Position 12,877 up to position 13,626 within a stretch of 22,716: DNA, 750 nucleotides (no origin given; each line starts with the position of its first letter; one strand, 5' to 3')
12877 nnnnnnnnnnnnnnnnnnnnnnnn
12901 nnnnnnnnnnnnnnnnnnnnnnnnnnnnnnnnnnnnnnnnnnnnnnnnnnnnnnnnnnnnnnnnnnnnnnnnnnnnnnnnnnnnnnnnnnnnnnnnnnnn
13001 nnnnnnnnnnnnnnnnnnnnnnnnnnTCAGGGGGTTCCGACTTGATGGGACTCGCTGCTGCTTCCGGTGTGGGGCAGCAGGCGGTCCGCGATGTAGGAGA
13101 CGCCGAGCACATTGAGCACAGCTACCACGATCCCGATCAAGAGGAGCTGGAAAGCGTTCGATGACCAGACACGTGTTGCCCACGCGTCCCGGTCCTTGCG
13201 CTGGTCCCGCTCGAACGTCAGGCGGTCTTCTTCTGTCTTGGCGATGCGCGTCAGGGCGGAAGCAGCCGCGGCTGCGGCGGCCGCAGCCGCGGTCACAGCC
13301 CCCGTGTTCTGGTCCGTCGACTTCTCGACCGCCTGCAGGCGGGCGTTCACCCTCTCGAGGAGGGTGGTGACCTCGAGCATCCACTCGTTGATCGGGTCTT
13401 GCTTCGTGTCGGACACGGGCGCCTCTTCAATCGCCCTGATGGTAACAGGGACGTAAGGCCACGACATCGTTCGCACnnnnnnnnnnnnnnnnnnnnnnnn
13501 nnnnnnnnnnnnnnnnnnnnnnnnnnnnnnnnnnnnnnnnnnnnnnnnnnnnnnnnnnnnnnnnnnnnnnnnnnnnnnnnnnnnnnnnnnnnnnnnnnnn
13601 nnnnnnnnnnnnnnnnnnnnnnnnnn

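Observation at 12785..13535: Opposite-strand two-gene cassette with deviant codon usage (TM-anchored poly-Ala coiled-coil protein): moron-like insertion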

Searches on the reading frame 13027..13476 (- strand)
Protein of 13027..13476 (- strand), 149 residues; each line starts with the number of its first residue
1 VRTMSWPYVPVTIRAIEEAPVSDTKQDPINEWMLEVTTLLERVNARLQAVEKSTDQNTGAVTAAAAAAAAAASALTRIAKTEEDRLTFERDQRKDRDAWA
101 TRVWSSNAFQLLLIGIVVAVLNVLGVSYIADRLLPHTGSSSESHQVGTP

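Call 7: search_dna_similar(query=window:13030-13476:-, collection=phages, mode=protein, max_evalue=0.01, max_rows=40)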
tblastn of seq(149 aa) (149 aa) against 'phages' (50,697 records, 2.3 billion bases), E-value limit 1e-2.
No match.

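Call 12: search_protein_families(library=pfam, max_evalue=0.01, proteins=[window:13027-13476:-])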
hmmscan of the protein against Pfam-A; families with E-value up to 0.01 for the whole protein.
window:13027-13476:- (149 aa): 0 families

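Call 13: search_protein_families(library=phrogs, max_evalue=0.01, proteins=[window:13027-13476:-])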
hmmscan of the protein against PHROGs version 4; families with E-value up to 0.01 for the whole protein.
window:13027-13476:- (149 aa): 0 families

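Call 14: find_homologous_proteins(query=window:13027-13476:-, max_evalue=0.01)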
Query window:13027-13476:- (149 aa): 10 proteins with E <= 0.01 among 164 candidates.
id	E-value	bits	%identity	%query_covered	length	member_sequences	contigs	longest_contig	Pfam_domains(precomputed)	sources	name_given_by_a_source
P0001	4.6e-74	265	100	87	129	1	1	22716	-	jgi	-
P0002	5.4e-63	229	90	83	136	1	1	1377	-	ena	-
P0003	2.4e-46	175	67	83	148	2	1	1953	-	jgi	-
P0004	5.0e-45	171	67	87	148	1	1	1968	-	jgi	jgi:hypothetical protein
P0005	2.8e-43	165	69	79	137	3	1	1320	-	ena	-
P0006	1.3e-39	153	64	74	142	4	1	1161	-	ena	-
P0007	2.4e-30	123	52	73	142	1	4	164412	-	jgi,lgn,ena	-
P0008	6.4e-29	119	55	79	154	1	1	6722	-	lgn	-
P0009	6.7e-25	106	55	72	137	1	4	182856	-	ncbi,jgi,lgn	jgi:hypothetical protein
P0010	1.5e-24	105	52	72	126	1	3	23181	-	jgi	jgi:hypothetical protein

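Call 16: find_encoding_contigs(protein=P0009, flank=10000, max_places=4)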
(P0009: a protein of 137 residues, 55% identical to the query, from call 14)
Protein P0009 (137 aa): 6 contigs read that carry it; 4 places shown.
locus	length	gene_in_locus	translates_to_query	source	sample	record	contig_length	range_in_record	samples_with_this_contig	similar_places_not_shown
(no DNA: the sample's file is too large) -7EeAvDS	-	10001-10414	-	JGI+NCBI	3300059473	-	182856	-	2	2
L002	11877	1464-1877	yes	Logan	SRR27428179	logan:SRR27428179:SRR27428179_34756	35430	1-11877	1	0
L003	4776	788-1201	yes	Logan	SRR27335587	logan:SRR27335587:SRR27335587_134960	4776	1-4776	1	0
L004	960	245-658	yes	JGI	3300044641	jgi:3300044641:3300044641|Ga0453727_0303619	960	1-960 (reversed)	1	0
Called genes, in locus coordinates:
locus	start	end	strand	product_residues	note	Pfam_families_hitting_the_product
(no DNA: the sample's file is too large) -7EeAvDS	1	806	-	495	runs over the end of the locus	PF00145:DNA_methylase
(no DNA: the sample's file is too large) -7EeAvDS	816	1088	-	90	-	-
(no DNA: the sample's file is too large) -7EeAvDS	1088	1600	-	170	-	-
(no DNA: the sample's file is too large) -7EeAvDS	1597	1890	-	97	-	-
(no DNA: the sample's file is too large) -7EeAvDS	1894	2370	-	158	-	-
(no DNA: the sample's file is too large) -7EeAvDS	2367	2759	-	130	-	-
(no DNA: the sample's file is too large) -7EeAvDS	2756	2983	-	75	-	-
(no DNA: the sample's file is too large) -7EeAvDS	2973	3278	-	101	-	-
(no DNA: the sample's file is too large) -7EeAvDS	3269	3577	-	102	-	-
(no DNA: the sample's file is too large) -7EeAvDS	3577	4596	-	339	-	PF19419:DUF5983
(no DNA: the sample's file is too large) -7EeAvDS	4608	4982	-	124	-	PF01844:HNH, PF14279:HNH_5 (faint)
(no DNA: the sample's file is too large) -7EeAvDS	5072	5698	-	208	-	-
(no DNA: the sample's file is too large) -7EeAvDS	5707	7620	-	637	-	PF02518:HATPase_c, PF00204:DNA_gyraseB, PF01751:Toprim, PF00986:DNA_gyraseB_C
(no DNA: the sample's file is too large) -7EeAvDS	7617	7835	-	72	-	-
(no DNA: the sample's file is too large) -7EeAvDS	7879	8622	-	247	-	PF02557:VanY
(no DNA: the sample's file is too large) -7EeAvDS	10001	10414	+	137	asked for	-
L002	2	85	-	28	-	?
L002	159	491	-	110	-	PF08302:tRNA_lig_CPD (weak)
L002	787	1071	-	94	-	-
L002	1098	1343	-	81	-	-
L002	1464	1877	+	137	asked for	-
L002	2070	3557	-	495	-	-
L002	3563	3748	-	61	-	-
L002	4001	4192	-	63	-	-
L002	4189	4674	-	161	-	-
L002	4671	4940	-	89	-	-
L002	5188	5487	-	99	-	-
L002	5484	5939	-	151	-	-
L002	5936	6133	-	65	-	-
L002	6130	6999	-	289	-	-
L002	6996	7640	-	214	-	-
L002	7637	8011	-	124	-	-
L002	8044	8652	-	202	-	PF06941:NT5C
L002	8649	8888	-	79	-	-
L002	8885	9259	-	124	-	-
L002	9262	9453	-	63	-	-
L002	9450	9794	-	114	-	-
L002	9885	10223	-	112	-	-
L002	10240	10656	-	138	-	-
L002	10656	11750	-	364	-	PF26125:AcrVA2-like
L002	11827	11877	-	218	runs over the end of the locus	-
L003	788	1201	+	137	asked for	-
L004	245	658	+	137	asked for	-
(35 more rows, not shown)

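Call 17: find_encoding_contigs(protein=P0007, flank=10000, max_places=4)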
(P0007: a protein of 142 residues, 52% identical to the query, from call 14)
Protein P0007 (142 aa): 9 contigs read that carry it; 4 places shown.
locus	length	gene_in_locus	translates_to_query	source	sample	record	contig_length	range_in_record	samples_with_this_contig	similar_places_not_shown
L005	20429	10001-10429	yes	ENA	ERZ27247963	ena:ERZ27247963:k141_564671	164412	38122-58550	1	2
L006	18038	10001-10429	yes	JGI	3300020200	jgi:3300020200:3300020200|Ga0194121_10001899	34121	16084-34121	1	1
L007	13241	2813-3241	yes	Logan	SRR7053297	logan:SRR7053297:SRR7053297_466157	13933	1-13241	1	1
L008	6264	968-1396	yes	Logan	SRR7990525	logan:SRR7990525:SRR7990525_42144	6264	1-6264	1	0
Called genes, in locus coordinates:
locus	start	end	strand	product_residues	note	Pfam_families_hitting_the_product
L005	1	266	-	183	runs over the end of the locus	-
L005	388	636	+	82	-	-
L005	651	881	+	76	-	-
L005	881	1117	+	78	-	-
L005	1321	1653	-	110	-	-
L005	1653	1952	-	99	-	-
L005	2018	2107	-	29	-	-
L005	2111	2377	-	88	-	-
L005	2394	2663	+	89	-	-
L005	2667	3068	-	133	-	PF19419:DUF5983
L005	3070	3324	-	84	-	-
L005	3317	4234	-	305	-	-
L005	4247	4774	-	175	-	PF01844:HNH, PF14279:HNH_5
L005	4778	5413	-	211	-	-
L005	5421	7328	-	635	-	PF02518:HATPase_c, PF00204:DNA_gyraseB, PF01751:Toprim, PF00986:DNA_gyraseB_C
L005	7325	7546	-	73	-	-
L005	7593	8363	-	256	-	-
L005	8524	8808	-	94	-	-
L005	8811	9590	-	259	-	PF03372:Exo_endo_phos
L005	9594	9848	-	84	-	-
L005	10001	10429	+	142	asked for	-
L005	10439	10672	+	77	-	-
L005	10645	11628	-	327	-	-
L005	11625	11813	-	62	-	-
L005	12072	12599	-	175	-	-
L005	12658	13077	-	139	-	-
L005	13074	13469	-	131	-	PF00436:SSB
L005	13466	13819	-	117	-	-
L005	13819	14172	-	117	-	-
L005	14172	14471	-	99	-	-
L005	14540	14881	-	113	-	-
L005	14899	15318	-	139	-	-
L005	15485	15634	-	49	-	-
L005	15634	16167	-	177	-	-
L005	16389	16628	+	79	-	-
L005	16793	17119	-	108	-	-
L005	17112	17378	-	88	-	-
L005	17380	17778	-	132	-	-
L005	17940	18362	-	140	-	-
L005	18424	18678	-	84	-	PF13744:HTH_37 (weak), PF13560:HTH_31, PF12844:HTH_19 (weak), PF13443:HTH_26, PF01381:HTH_3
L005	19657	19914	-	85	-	-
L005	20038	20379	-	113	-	-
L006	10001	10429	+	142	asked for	-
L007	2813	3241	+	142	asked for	-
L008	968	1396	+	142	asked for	-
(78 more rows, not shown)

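Call 18: find_encoding_contigs(protein=P0010, flank=10000, max_places=3)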
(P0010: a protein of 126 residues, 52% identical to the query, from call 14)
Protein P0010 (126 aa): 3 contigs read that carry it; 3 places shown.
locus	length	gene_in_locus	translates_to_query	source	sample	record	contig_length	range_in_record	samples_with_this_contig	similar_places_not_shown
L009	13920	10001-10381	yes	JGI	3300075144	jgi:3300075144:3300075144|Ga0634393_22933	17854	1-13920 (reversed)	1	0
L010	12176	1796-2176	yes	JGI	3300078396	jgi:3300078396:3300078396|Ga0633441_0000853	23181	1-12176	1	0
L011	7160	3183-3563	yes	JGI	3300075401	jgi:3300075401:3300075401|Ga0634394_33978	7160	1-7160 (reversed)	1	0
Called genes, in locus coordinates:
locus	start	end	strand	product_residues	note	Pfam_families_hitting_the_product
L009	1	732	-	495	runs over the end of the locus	PF00145:DNA_methylase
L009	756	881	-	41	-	-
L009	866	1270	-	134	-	-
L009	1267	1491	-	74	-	-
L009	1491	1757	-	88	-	-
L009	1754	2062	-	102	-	-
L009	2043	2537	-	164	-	-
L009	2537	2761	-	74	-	-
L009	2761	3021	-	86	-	-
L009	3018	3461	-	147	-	-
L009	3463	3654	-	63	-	-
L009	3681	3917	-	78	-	-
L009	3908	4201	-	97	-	-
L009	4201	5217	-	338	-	PF19419:DUF5983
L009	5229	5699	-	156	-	PF01844:HNH, PF14279:HNH_5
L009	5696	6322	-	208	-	-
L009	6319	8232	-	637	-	PF02518:HATPase_c, PF00204:DNA_gyraseB, PF01751:Toprim, PF00986:DNA_gyraseB_C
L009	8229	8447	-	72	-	-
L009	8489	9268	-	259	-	-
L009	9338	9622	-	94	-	-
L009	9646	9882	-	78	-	-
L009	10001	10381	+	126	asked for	-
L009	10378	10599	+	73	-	-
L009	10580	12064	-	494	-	-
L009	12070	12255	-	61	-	-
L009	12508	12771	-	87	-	-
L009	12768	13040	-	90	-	-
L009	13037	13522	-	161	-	-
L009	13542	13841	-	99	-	-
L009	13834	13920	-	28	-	?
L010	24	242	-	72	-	-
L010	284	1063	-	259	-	PF02557:VanY (faint)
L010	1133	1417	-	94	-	-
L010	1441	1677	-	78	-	-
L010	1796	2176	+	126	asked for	-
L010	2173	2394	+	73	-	-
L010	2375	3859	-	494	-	-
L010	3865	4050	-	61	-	-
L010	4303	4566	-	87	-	-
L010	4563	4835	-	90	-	-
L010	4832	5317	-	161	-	-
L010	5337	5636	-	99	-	-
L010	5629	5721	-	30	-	-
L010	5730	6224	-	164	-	-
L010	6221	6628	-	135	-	-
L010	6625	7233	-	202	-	PF06941:NT5C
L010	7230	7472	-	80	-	-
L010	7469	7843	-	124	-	-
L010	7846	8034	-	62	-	-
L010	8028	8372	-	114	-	-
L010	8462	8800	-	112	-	-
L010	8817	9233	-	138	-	-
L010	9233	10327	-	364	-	PF26125:AcrVA2-like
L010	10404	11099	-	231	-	-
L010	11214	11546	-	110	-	-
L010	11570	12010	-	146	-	-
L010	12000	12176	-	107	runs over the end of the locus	-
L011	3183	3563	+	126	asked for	-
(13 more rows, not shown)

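Call 32: find_related_loci(query=A1, collection=viral_contigs, flank=6000)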
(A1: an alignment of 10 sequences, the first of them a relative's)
Query A1 (129 aa) in viral_contigs; peptide patterns used: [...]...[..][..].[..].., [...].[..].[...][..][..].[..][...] (x = any residue, [..] = any of these).
227 stretches matched a pattern; 3 encode a relative of the query (tblastn E <= 1e-3); 3 distinct loci.
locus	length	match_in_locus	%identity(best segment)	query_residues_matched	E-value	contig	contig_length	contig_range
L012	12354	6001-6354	55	7-113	3e-27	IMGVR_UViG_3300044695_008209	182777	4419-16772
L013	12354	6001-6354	50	7-113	5e-27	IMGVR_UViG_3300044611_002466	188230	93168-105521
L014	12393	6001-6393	52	7-115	4e-22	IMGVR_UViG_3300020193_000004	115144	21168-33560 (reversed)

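Call 33: find_related_loci(query=A1, collection=genome_contigs, flank=6000)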
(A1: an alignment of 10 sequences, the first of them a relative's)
Query A1 (129 aa) in genome_contigs; peptide patterns used: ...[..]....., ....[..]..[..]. (x = any residue, [..] = any of these).
41 stretches matched a pattern, but none encodes a relative of the query by tblastn (E <= 1e-3).

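Call 34: predict_structure(alignment_id=A1)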
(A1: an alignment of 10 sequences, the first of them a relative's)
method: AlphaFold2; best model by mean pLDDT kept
length: 129 residues; sequences in the alignment: 10
mean_pLDDT: 73.2   pTM: 0.27
mean pLDDT of the five models: 73.2, 65.4, 62.0, 60.6, 57.2
residues with pLDDT >= 90: 6; 70-90: 91; 50-70: 17; < 50: 15
segments of 3 or more residues with pLDDT < 50: 116-128
pLDDT, mean of each block of 10 residues (from residue 1): 67 89 86 79 77 74 73 79 74 84 74 50 41
secondary structure, 60 per line:
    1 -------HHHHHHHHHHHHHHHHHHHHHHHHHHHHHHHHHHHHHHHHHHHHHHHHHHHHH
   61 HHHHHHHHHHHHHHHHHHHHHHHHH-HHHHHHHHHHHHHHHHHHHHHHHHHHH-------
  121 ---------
elements in order: H8-85 H87-113

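Call 35: search_protein_representatives(alignment_id=A1)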
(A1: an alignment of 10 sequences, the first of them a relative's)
Query: 10 sequences, 145 profile positions. Proteins with E-value up to 0.001 (for the whole library): 53; up to 1e-10: 38; up to 1e-30: 8. The best 53 are listed.
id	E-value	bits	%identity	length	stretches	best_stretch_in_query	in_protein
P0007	1.3e-55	203.2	-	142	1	10-138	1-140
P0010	4.2e-55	201.6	-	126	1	10-130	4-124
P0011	9.5e-50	184.2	-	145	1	10-137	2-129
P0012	3.0e-36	140.4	-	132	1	7-134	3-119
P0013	3.9e-36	140.1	-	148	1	12-131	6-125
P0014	1.6e-34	134.9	-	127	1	6-128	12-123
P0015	3.5e-34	133.7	-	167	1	7-131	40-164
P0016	4.5e-33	130.1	-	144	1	7-134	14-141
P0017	1.8e-30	121.7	-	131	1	6-133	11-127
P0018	2.6e-30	121.2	-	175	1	6-130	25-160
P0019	8.6e-30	119.5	-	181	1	8-139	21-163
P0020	4.1e-29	117.3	-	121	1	9-131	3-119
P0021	2.1e-27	111.7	-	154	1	14-131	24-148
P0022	2.2e-27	111.7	-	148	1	9-136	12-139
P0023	3.5e-27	111.1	-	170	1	10-133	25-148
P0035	1.9e-17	79.5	-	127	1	25-131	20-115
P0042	2.9e-12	62.6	-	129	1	26-133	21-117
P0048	3.4e-10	56.0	-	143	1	29-134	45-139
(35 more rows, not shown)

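Call 38: search_protein_families(library=pfam, alignment_id=A3, max_evalue=1)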
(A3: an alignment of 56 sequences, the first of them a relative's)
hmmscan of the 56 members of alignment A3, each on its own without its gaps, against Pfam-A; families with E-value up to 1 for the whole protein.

A. member 1, P0001 (129 aa): 3 families
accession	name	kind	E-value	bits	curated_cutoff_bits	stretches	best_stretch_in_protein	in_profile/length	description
PF00428.24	Ribosomal_60s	-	0.018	16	28.1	1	20-63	39-72/88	60s Acidic ribosomal protein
PF23020.1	PEX14-like_2nd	-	0.026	15.2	23.2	1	30-75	49-94/120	Peroxisomal membrane protein PEX14-like, central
PF00746.26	Gram_pos_anchor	-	0.93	10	20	0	42-55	21-34/43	LPXTG cell wall anchor motif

B. families by the number of members that match (of 56 scanned): 130 families (the first 25 are shown)
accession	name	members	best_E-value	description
PF23020.1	PEX14-like_2nd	6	0.0003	Peroxisomal membrane protein PEX14-like, central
PF17675.6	APG6_N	4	0.037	Apg6 coiled-coil region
PF06781.17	CrgA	3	0.025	Cell division protein CrgA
PF04143.19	Sulf_transp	3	0.062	Sulphur transport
PF12279.13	DUF3619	2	0.0011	Protein of unknown function (DUF3619)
PF10724.14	DUF2516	2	0.0012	Protein of unknown function (DUF2516)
PF18181.6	SLATT_1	2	0.016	SMODS and SLOG-associating 2TM effector domain 1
PF00083.30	Sugar_tr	2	0.05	Sugar (and other) transporter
PF04678.18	MCU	2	0.068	Mitochondrial calcium uniporter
PF04632.18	FUSC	2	0.068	Fusaric acid resistance protein family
PF24057.1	DUF7358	2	0.073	Domain of unknown function (DUF7358)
PF06985.17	HET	2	0.14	Heterokaryon incompatibility protein (HET)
PF13851.11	GAS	2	0.18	Growth-arrest specific micro-tubule binding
PF09277.16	Erythro-docking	1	3.6e-05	Erythronolide synthase, docking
PF20848.2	ExoU_mid_dom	1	0.00064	ExoU toxin, middle helical domain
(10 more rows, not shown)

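Call 39: search_protein_families(library=phrogs, alignment_id=A3, max_evalue=0.1)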
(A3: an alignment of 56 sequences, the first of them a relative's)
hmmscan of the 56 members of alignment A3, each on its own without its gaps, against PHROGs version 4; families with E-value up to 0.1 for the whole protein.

A. member 1, P0001 (129 aa): 0 families

B. families by the number of members that match (of 56 scanned): 73 families (the first 25 are shown)
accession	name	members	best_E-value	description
phrog_5355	-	5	2.3e-05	-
phrog_689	-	3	0.0087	holin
phrog_12696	-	2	0.0012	-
phrog_3427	-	2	0.0015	holin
phrog_2337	-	2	0.0059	tail length tape measure protein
phrog_2990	-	2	0.0089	-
phrog_9128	-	2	0.014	-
phrog_11953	-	2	0.027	exonuclease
phrog_15808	-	2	0.072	-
phrog_12400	-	2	0.08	HNH endonuclease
phrog_7831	-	1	0.00069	-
phrog_1660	-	1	0.00096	PmgS-like head morphogenesis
phrog_10128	-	1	0.0011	-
phrog_20126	-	1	0.0015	-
phrog_26804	-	1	0.002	-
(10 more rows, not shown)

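Call 40: search_solved_structures(query=A3, max_evalue=1)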
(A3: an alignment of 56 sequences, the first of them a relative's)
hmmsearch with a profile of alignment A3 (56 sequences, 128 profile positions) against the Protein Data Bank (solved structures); distinct sequences matched with E-value up to 1: 17.
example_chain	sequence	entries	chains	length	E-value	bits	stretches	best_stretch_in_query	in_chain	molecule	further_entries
9rld_L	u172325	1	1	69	0.011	18.8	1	18-63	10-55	Major outer membrane lipoprotein Lpp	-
8qae_A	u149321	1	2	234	0.011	18.7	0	21-68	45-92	sc-apCC-6-SLLA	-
1eq7_A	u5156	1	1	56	0.015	18.4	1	18-62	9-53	OUTER MEMBRANE LIPOPROTEIN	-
9rlc_L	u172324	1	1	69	0.016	18.2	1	20-63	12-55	Major outer membrane lipoprotein Lpp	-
5nbg_A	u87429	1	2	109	0.043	16.9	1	11-72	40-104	General secretion pathway protein F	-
3hgf_A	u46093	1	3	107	0.13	15.4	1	29-81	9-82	Rhoptry protein fragment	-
6gap_A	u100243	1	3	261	0.15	15.1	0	12-57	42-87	Outer capsid protein sigma-1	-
2vma_A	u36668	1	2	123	0.2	14.7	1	25-78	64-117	GENERAL SECRETION PATHWAY PROTEIN F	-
2vmb_A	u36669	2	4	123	0.2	14.7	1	25-78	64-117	GENERAL SECRETION PATHWAY PROTEIN F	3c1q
1kfm_A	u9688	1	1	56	0.41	13.7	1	18-62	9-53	MAJOR OUTER MEMBRANE LIPOPROTEIN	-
6pf2_A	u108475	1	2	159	0.48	13.5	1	17-73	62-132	Myosin, heavy polypeptide 7, cardiac muscle, beta variant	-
6yw5_OO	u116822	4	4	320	0.48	13.5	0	40-77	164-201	Ribosomal protein S15 | Related to ribosomal protein S15 (Mitochondrial)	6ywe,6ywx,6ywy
3vop_A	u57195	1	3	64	0.59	13.2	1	23-60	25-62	Protein A27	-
1s94_A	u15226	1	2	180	0.73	12.9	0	7-49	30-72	s-syntaxin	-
2dq3_A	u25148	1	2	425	0.75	12.9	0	16-74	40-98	Seryl-tRNA synthetase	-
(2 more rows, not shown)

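Call 46: find_encoding_contigs(protein=P0002, flank=5000, max_places=2)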
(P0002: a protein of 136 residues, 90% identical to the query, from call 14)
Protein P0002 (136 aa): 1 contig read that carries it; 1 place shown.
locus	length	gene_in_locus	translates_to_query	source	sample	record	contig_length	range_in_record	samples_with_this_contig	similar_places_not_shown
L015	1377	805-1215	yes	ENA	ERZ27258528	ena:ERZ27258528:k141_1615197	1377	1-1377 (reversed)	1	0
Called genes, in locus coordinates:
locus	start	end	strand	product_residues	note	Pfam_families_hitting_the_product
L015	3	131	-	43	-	?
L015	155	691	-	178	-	PF14791:DNA_pol_B_thumb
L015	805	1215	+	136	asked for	-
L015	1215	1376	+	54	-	?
